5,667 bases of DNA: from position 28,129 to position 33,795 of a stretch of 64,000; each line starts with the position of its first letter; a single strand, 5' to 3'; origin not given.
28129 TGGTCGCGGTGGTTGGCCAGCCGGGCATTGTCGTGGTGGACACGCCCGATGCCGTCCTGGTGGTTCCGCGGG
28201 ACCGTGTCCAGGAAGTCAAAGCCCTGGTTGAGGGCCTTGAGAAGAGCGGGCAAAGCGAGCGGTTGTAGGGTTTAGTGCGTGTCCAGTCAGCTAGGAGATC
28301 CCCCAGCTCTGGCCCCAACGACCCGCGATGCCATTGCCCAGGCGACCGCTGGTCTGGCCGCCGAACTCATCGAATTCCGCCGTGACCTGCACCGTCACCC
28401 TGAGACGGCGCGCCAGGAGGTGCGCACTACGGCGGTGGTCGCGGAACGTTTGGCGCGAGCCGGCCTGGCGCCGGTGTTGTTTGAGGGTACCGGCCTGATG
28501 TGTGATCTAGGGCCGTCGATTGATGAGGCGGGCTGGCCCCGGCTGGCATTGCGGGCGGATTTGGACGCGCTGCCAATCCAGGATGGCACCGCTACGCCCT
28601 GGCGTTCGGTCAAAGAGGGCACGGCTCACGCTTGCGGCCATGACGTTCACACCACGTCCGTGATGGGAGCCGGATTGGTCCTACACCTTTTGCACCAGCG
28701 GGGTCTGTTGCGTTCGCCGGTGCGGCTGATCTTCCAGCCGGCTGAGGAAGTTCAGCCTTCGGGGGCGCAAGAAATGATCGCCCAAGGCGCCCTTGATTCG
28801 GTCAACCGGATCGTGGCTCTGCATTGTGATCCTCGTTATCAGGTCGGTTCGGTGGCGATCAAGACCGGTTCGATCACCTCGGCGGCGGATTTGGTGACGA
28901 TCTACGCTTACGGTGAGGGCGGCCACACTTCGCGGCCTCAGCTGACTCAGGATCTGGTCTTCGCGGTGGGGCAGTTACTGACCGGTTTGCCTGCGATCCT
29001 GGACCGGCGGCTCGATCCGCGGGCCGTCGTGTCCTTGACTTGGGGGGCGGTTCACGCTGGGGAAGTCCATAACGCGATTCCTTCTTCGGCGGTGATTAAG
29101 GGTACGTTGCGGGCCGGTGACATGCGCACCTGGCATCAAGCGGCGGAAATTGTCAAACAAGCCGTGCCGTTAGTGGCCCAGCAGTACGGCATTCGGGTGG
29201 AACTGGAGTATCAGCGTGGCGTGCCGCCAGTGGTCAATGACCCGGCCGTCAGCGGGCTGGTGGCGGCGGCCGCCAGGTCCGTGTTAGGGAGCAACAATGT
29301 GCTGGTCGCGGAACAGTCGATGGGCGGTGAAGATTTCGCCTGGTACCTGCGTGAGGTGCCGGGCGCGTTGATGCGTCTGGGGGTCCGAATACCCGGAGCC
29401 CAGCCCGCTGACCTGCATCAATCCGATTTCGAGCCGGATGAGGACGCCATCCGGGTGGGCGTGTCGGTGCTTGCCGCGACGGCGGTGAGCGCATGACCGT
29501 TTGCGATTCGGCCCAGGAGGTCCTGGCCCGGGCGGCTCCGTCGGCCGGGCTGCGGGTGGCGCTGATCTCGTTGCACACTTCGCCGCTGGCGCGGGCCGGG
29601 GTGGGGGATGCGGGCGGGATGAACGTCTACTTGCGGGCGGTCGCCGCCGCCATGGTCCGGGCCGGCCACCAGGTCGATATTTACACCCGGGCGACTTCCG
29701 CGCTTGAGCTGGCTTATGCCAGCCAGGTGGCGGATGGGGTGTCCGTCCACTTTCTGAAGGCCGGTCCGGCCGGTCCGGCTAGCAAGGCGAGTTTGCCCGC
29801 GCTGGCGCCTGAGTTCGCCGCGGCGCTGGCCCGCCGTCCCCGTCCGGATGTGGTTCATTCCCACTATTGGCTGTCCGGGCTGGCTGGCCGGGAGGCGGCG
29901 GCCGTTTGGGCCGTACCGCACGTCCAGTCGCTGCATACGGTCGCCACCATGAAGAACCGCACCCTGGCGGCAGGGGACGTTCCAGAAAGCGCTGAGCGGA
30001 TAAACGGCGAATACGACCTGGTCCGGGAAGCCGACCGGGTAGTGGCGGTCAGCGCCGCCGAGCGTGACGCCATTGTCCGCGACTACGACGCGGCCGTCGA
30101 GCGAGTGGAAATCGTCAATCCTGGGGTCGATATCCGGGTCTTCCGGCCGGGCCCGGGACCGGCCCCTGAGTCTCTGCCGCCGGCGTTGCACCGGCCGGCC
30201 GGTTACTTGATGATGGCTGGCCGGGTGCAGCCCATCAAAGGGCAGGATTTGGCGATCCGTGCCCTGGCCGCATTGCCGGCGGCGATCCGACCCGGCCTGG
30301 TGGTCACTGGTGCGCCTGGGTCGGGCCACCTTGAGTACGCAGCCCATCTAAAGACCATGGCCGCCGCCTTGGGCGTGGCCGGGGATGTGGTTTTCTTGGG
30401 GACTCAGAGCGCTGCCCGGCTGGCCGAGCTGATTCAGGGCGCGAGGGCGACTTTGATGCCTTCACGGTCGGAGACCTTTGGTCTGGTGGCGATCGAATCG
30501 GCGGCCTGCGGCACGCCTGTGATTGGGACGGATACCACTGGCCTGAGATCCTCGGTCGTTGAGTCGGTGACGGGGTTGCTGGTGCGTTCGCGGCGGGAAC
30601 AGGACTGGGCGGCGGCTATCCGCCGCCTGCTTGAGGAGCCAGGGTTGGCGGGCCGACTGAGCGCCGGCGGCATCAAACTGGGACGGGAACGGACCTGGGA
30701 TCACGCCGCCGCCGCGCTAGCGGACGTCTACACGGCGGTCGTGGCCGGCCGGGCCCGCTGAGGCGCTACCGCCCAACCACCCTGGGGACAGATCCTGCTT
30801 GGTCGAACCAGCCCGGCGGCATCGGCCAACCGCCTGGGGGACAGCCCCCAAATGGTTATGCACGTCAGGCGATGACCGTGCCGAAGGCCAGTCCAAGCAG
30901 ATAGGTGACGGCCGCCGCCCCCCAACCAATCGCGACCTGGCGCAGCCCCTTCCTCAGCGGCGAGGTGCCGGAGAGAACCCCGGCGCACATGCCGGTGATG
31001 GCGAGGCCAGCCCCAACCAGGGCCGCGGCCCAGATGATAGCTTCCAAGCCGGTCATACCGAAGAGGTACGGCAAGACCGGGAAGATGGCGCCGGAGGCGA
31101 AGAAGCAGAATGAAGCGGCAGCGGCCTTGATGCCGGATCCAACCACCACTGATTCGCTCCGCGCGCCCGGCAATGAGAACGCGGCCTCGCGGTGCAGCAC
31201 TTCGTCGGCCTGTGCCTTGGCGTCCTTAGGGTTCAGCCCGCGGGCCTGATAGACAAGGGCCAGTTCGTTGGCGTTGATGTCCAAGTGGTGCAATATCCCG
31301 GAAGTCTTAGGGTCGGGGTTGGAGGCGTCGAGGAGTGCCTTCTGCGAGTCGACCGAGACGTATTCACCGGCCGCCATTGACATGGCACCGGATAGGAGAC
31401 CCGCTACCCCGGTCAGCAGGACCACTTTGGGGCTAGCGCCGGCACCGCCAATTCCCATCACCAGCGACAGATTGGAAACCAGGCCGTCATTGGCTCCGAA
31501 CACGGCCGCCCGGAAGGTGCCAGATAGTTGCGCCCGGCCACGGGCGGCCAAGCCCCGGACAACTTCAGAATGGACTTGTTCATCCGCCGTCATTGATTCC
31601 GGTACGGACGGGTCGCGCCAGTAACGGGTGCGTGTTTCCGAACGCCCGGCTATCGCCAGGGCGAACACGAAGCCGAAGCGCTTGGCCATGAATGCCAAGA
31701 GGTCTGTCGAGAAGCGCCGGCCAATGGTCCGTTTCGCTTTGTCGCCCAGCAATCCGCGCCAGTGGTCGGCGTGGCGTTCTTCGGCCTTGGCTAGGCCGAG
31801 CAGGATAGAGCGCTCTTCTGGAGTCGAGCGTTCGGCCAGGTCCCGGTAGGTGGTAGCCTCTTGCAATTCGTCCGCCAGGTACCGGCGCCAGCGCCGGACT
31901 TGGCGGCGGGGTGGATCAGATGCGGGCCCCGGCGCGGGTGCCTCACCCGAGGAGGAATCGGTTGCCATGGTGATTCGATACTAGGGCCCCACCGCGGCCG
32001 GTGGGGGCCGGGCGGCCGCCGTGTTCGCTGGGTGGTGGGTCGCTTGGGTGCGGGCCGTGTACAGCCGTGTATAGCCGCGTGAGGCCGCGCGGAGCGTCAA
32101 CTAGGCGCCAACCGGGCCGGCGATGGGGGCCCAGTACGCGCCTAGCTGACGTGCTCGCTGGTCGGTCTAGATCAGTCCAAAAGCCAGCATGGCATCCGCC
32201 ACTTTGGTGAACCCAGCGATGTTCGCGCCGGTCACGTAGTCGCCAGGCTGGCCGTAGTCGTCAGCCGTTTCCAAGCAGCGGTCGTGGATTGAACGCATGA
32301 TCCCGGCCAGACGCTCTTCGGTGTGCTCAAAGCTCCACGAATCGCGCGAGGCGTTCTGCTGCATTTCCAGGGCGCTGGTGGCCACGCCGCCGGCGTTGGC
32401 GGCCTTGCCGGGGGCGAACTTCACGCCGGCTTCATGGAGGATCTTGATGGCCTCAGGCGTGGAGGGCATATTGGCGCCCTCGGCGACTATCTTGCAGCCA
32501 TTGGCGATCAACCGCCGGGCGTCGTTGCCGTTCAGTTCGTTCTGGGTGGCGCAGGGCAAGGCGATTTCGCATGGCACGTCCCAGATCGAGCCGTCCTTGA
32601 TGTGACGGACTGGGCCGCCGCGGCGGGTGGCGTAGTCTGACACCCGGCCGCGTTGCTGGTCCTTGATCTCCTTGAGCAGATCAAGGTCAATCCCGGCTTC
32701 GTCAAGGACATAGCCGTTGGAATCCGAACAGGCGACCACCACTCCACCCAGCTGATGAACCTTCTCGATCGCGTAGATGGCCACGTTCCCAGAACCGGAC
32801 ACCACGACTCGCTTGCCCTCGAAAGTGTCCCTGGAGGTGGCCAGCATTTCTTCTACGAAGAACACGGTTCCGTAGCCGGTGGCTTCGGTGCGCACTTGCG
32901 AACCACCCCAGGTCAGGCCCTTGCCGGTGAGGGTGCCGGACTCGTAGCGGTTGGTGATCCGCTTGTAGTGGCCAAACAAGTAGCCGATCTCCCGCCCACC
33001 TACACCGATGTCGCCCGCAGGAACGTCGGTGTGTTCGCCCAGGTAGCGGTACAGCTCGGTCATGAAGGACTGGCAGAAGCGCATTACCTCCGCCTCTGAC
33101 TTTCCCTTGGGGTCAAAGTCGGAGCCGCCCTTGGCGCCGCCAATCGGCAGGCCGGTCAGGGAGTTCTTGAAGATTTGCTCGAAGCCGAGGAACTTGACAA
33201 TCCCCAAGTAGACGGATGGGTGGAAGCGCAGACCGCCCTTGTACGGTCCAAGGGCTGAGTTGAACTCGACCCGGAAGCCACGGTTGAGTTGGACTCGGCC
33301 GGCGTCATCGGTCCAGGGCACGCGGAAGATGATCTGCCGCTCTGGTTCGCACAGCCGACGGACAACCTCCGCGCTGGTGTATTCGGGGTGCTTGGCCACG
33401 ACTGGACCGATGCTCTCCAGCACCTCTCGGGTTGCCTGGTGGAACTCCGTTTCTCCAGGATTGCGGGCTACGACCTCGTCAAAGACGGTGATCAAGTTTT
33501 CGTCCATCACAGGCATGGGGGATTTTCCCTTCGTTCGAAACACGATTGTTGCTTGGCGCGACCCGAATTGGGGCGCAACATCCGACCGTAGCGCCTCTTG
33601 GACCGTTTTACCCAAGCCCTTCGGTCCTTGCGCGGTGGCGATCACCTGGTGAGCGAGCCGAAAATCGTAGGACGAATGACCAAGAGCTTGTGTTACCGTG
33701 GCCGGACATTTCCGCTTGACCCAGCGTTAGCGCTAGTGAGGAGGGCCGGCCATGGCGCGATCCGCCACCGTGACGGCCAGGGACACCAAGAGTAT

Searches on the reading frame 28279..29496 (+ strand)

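Call 76: search_protein_families(library=pfam, proteins=[window:28279-29496:+], max_evalue=0.00001)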
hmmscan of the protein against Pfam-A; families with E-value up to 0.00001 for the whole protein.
window:28279-29496:+ (405 aa): 1 family
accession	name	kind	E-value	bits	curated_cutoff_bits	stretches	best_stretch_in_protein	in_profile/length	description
PF01546.33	Peptidase_M20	-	8.8e-40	137.2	24.6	1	90-402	1-204/206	Peptidase family M20/M25/M40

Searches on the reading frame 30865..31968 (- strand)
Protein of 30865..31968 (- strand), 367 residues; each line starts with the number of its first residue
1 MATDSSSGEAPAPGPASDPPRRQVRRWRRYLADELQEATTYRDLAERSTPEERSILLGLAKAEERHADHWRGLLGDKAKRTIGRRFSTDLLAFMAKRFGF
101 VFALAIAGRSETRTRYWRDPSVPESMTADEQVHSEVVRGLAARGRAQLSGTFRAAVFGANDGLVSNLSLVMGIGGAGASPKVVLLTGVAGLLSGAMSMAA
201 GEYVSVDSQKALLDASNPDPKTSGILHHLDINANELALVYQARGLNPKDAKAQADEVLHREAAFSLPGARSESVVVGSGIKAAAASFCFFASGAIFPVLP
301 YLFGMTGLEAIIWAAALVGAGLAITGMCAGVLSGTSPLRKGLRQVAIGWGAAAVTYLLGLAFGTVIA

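Call 10: search_protein_families(library=pfam, proteins=[window:30865-31968:-], max_evalue=0.001)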
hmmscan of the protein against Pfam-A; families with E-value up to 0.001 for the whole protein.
window:30865-31968:- (367 aa): 1 family
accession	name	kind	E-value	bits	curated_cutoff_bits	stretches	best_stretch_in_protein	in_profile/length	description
PF01988.24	VIT1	-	1.5e-54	185.5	28.1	1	152-359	1-213/214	VIT family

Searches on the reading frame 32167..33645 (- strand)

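Call 10: search_protein_families(library=pfam, proteins=[window:32167-33645:-], max_evalue=0.001)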
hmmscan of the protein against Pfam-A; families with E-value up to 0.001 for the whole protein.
window:32167-33645:- (492 aa): 2 families
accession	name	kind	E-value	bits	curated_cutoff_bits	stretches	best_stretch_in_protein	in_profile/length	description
PF00208.27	ELFV_dehydrog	-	4e-93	312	23.4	1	247-490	1-241/241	Glutamate/Leucine/Phenylalanine/Valine dehydrogenase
PF02812.23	ELFV_dehydrog_N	-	3.1e-50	169.6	25.3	1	101-228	1-128/129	Glu/Leu/Phe/Val dehydrogenase, dimerisation domain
